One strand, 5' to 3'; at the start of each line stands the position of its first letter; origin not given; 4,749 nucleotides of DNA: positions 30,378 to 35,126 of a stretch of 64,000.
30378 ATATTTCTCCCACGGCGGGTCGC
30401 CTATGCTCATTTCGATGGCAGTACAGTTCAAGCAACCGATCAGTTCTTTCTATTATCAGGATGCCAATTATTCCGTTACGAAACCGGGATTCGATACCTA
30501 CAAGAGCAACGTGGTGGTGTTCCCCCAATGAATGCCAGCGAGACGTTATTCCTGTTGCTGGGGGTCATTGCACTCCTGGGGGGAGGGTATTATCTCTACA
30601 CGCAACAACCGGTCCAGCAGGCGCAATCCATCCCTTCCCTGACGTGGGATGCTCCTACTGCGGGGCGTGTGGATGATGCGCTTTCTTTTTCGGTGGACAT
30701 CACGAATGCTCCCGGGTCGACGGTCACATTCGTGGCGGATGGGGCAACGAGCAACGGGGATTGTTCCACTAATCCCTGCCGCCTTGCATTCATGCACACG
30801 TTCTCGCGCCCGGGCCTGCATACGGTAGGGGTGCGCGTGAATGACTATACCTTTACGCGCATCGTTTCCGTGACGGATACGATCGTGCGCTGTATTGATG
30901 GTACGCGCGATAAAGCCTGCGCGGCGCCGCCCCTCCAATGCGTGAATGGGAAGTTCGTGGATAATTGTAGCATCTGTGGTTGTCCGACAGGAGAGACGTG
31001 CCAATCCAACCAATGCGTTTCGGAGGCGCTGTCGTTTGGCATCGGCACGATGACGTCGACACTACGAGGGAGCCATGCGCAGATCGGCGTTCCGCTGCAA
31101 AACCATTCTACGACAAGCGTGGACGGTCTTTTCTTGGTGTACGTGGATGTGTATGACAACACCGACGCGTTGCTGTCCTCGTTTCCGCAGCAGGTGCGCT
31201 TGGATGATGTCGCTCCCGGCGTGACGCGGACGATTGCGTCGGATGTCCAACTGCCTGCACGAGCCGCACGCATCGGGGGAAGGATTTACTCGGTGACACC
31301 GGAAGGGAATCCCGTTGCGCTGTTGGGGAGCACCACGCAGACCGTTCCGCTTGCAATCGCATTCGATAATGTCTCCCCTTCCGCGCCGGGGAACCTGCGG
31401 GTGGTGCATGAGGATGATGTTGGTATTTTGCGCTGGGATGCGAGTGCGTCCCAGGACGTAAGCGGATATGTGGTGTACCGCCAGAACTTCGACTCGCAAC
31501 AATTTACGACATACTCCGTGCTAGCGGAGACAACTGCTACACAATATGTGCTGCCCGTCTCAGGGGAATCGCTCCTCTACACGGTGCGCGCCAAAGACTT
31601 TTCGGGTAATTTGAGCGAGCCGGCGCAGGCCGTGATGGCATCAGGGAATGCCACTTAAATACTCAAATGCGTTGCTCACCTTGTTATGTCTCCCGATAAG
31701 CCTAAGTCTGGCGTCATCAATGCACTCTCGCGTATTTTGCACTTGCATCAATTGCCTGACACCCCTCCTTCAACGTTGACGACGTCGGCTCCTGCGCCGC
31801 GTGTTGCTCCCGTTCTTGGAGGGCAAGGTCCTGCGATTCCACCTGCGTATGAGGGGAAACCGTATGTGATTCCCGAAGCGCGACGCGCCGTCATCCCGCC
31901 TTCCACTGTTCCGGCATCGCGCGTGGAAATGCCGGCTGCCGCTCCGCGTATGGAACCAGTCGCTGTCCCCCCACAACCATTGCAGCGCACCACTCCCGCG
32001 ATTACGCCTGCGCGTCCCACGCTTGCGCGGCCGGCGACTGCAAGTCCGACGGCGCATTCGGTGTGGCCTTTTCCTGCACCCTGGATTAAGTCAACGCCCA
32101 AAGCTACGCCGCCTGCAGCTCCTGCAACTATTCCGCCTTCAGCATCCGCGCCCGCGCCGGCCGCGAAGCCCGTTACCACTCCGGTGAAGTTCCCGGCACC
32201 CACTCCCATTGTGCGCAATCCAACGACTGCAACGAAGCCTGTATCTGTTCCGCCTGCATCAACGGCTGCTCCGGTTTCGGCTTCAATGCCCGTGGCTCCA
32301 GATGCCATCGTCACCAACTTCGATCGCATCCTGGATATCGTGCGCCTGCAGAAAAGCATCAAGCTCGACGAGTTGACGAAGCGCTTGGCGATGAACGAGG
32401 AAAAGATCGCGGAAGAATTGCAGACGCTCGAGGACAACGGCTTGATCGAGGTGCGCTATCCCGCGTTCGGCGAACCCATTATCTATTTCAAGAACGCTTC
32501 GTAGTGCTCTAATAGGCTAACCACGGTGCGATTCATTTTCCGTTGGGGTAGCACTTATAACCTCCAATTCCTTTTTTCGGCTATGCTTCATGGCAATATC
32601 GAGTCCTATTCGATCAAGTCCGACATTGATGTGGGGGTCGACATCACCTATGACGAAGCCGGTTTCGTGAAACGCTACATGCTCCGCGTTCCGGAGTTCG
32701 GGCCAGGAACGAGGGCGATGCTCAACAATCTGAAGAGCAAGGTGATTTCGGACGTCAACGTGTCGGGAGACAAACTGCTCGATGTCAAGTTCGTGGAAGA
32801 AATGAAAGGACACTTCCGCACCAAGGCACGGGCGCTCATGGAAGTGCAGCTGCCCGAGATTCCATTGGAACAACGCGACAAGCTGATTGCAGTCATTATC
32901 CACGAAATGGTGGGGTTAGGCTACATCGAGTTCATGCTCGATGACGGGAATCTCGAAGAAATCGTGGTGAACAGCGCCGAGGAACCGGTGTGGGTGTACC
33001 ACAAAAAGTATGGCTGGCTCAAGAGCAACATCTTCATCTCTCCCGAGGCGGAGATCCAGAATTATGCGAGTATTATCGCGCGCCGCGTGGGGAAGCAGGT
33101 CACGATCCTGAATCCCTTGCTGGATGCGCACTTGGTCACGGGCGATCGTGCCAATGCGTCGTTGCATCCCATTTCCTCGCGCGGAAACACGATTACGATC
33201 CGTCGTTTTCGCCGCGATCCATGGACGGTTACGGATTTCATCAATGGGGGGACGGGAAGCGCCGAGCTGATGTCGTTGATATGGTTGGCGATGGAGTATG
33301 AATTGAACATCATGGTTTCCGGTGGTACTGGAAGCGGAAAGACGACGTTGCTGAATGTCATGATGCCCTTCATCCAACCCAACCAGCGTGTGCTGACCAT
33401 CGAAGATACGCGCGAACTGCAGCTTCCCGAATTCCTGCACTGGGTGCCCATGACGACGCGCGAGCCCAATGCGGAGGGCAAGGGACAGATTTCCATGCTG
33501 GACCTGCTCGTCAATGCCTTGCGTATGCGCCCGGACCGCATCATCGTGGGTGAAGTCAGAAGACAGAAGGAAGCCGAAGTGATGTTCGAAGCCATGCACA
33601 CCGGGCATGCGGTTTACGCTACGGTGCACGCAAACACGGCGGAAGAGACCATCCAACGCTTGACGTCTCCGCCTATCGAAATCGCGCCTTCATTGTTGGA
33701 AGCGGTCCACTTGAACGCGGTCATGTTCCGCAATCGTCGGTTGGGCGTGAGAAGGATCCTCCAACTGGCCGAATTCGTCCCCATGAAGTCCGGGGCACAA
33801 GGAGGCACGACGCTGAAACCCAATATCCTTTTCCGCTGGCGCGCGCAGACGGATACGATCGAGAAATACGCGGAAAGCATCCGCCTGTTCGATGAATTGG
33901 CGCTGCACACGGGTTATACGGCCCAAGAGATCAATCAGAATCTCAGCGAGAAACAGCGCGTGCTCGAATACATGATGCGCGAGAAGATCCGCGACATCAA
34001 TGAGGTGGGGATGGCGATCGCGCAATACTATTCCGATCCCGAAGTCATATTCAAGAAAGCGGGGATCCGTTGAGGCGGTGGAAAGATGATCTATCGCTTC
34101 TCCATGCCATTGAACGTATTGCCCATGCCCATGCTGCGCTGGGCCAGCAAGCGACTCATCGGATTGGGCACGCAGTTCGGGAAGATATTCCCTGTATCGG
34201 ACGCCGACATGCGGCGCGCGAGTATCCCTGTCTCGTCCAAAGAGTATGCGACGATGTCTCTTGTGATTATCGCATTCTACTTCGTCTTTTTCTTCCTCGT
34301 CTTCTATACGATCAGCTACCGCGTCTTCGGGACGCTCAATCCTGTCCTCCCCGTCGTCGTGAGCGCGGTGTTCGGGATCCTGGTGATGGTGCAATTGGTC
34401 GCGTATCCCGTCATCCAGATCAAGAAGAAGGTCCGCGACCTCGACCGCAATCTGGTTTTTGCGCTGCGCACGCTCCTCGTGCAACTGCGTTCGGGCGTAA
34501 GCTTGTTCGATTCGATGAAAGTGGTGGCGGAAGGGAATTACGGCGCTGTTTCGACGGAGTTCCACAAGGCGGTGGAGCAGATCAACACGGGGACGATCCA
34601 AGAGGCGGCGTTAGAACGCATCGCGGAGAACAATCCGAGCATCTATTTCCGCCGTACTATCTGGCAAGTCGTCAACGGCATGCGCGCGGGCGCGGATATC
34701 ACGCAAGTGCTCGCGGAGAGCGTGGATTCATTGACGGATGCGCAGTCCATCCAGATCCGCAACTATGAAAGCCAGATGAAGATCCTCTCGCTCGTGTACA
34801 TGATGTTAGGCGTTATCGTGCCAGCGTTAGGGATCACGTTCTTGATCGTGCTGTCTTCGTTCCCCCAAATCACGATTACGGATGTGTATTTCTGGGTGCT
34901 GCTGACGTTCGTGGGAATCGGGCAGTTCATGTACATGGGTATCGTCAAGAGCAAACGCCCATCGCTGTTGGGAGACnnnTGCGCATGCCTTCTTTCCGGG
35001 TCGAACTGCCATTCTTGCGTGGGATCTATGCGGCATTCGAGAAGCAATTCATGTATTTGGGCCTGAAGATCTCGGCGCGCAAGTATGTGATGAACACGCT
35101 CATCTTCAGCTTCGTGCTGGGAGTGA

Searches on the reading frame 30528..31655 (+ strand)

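Call 77: search_protein_families(library=pfam, proteins=[window:30528-31655:+], max_evalue=0.01)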
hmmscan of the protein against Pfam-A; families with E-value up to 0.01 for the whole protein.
window:30528-31655:+ (376 aa): 1 family
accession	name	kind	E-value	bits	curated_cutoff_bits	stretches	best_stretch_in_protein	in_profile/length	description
PF00801.26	PKD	-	0.0023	18.3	23.5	0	61-106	12-67/80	PKD domain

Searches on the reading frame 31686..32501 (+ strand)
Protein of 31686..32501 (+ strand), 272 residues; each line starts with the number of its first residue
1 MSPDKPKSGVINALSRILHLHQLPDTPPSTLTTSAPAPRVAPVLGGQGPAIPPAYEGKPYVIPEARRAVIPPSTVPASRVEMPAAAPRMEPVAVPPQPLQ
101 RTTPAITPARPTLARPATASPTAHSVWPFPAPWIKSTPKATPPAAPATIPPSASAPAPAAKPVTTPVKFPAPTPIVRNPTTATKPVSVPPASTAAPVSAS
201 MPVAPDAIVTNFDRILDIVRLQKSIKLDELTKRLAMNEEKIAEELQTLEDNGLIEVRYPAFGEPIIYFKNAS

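Call 77: search_protein_families(library=pfam, proteins=[window:31686-32501:+], max_evalue=0.01)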
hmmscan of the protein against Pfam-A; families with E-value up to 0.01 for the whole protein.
window:31686-32501:+ (272 aa): 1 family
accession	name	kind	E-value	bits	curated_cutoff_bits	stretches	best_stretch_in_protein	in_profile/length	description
PF09756.15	DDRGK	-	0.0099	16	27.8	0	213-254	102-143/188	DDRGK domain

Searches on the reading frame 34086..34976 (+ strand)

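Call 77: search_protein_families(library=pfam, proteins=[window:34086-34976:+], max_evalue=0.01)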
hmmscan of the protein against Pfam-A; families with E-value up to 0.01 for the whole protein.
window:34086-34976:+ (297 aa): 2 families
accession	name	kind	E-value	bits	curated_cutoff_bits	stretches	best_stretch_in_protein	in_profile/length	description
PF00482.28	T2SSF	-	4.3e-15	56.2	25.2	1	126-250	1-122/125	Type II secretion system (T2SS), protein F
PF06570.16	DUF1129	-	0.00037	20.6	29.1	1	28-102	121-193/207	Protein of unknown function (DUF1129)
